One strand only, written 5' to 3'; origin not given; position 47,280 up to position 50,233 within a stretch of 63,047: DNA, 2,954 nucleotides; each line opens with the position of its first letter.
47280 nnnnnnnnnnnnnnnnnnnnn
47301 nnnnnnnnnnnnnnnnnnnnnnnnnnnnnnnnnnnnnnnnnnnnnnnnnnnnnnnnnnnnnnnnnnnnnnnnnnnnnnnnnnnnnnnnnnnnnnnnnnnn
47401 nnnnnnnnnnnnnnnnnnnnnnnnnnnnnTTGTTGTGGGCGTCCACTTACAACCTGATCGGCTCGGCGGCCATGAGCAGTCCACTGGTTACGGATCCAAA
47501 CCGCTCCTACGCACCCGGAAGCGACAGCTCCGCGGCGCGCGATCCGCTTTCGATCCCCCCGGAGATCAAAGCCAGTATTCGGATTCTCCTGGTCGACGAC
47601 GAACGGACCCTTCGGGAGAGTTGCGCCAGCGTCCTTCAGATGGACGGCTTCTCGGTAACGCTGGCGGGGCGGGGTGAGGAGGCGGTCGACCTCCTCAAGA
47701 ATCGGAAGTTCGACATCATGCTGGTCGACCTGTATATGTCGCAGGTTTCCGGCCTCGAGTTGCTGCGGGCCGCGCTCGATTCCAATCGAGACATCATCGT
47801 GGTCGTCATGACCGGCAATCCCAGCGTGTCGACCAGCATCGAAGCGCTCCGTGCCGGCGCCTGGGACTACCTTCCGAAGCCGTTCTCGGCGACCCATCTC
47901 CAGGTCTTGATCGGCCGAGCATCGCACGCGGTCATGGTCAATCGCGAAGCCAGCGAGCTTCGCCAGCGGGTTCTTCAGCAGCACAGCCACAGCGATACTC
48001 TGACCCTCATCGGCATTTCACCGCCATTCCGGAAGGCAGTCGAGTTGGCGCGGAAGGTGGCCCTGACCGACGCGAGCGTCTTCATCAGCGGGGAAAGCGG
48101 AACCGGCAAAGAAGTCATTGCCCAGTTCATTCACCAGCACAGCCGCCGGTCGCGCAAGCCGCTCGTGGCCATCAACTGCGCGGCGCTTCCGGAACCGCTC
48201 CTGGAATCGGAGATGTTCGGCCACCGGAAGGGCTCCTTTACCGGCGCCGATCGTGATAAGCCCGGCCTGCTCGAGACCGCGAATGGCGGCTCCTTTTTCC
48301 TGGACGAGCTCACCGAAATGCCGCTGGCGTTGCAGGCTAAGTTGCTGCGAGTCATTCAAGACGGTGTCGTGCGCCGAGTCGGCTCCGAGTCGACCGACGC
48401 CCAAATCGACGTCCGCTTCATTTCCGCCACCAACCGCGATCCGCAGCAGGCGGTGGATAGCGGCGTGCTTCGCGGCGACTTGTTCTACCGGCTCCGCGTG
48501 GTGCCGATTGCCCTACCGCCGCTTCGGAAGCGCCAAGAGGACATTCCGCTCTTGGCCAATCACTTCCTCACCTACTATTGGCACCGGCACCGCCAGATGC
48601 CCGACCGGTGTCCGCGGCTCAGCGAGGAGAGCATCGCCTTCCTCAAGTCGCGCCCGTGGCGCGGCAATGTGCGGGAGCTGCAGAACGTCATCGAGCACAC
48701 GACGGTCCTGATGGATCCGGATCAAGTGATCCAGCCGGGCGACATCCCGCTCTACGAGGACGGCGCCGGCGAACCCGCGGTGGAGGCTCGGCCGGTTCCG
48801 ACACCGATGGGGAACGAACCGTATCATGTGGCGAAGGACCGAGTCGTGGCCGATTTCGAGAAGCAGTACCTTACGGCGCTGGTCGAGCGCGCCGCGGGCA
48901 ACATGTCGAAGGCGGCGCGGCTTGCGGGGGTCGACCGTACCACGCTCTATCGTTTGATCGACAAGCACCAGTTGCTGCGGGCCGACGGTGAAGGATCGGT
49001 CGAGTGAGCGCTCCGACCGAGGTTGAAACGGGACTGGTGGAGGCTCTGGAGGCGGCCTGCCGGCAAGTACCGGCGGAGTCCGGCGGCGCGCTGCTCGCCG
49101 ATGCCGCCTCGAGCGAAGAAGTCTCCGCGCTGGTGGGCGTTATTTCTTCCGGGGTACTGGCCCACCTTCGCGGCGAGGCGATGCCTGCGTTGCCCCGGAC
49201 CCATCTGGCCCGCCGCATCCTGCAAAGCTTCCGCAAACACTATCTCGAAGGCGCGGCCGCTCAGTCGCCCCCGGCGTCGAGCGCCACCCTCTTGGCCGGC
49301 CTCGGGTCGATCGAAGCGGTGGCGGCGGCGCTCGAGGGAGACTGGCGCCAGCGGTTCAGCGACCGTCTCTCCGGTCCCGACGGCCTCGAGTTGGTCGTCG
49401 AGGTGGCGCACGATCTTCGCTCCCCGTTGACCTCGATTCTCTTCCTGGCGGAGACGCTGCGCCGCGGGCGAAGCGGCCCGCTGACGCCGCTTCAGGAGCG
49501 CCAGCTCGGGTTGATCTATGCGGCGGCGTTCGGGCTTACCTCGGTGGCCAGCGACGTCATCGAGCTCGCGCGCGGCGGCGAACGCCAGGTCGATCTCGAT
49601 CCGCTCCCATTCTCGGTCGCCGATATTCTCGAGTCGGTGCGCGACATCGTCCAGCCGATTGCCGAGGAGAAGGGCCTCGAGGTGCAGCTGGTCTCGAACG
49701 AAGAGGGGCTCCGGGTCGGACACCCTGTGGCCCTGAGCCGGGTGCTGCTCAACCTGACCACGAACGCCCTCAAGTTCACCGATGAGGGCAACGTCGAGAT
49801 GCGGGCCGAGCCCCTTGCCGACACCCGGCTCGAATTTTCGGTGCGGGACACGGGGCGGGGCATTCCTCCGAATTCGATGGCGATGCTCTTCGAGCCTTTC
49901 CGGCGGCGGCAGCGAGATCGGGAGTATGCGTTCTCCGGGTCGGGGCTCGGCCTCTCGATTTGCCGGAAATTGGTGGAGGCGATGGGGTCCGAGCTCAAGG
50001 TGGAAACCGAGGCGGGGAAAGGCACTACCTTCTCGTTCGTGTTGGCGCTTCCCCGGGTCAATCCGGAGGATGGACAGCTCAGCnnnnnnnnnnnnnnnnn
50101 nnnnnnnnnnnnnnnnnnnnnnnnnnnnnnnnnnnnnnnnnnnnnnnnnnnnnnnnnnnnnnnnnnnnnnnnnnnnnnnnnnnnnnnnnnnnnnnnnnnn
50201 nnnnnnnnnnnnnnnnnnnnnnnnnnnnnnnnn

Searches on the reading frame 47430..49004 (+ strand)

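Call 47: search_protein_families(library=ncbifam, proteins=[window:47430-49004:+], max_evalue=1e-10)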
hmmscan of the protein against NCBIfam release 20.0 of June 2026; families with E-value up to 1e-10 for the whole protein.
window:47430-49004:+ (525 aa): 67 families (the best 25 are shown)
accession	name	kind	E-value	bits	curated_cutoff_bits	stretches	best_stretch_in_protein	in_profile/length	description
NF008469.0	PRK11361.1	equivalog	4.7e-114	381.6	714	1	47-509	2-451/461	acetoacetate metabolism transcriptional regulator AtoC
TIGR02915.1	PEP_resp_reg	equivalog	1.5e-107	360.2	502.6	1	52-515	1-444/445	PEP-CTERM-box response regulator transcription factor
NF051870.1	NAssimRespRegNtrX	equivalog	3.8e-107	359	600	1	51-510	3-447/452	nitrogen assimilation response regulator NtrX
NF041946.1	LuxO_transreg_Vib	equivalog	2.6e-106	356.2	800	1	62-514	9-461/463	quorum-sensing sigma-54 dependent transcriptional regulator LuxO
TIGR01818.1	ntrC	equivalog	3e-105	352.7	558.6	1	52-510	1-460/463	nitrogen regulation protein NR(I)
NF011695.0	PRK15115.1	equivalog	8.3e-102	341.2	763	1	47-516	4-439/445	two-component system response regulator GlrR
NF007689.0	PRK10365.1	equivalog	6.3e-96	321.8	760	1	47-507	3-436/441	sigma-54-dependent response regulator transcription factor ZraR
NF041552.1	TF_PrdR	equivalog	6.8e-95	318.5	795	1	177-513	253-576/577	sigma-54 dependent transcriptional regulator PrdR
NF003451.0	PRK05022.1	equivalog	2.7e-90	303.5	476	1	172-512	172-507/512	nitric oxide reductase transcriptional regulator NorR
TIGR01817.1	nifA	equivalog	7.8e-90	302.1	528.85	1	178-454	181-453/534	nif-specific transcriptional activator NifA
NF050807.1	TransRegFlbDCaul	equivalog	1.5e-89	300.9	750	1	67-507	17-432/454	sigma-54-dependent transcriptional regulator FlbD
NF008176.1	PRK10923.1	equivalog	6.2e-86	288.8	620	1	52-510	6-463/469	nitrogen regulation protein NR(I)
NF049963.1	RespRegFlgRCampy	domain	6.8e-85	285.5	750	1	52-434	3-373/429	fla regulon two-component system response regulator FlgR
NF038308.1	RNA_repair_RtcR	equivalog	1.3e-83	281.7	650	1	173-514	159-512/530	RNA repair transcriptional activator RtcR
TIGR02329.1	propionate_PrpR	equivalog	5.4e-76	256.3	499.2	1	171-511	191-525/526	propionate catabolism operon regulatory protein PrpR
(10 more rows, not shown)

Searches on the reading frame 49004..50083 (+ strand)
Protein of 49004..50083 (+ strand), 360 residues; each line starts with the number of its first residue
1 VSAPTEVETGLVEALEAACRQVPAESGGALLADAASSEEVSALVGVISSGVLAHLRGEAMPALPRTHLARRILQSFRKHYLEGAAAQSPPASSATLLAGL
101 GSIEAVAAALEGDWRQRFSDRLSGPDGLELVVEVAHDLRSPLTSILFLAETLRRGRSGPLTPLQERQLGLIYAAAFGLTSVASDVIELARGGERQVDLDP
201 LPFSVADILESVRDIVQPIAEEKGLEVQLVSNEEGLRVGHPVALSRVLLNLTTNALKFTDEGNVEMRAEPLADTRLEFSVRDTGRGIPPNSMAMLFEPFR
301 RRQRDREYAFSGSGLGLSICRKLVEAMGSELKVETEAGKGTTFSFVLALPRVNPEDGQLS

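Call 47: search_protein_families(library=ncbifam, proteins=[window:49004-50083:+], max_evalue=1e-10)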
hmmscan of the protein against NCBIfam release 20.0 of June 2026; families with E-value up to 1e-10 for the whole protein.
window:49004-50083:+ (360 aa): 57 families (the best 25 are shown)
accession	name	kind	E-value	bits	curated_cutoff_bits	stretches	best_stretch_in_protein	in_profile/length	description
NF046044.1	PnpS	equivalog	2.6e-40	138.6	400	1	129-347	172-389/390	two-component system histidine kinase PnpS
TIGR02956.1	TMAO_torS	equivalog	7.8e-39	133.5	676.5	1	134-356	471-689/967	TMAO reductase system sensor histidine kinase/response regulator TorS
NF008302.0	PRK11091.1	equivalog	1.5e-36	125.9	838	1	130-354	286-510/779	aerobic respiration two-component sensor histidine kinase ArcB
TIGR02966.1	phoR_proteo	equivalog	5.2e-35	121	334.2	1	130-346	117-332/333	phosphate regulon sensor histidine kinase PhoR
NF008318.0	PRK11107.1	equivalog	1.7e-34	119.1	890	1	130-350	296-519/920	two-component sensor histidine kinase BarA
NF041947.1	LuxQ_Vibrio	equivalog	2.2e-34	118.5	1200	1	132-353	477-700/843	quorum-sensing autoinducer 2 sensor kinase/phosphatase LuxQ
NF008099.0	PRK10841.1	equivalog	7.6e-29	100.1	920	1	133-348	476-689/949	two-component system sensor histidine kinase RcsC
NF040691.1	MtrAB_MtrB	equivalog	9.3e-29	100.8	450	1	131-353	275-494/507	MtrAB system histidine kinase MtrB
NF045901.1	HisKinLetSLeg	equivalog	2.5e-28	98.6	1650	1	129-351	295-520/906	two-component system sensor histidine kinase LetS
NF033092.0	HK_WalK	equivalog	3.4e-28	98.6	725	1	129-348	374-593/594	cell wall metabolism sensor histidine kinase WalK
NF038297.2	hybrid_HK_HrmK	equivalog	6e-28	97.8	725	1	133-351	241-459/607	hybrid histidine kinase/response regulator HrmK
TIGR01386.1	cztS_silS_copS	subfamily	8.9e-28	97.5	292.55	1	133-346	247-455/457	heavy metal sensor histidine kinase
NF041832.1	near_NosP_CTERM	subfamily_domain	5.3e-27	94.8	400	1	133-350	13-226/370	NahK/ErcS family hybrid sensor histidine kinase/response regulator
NF011874.0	PRK15347.1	equivalog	2.4e-26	92.1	852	1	133-354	404-619/921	two component system sensor kinase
NF006800.0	PRK09303.1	equivalog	2.3e-25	89.4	342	1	131-348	155-376/383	histidine kinase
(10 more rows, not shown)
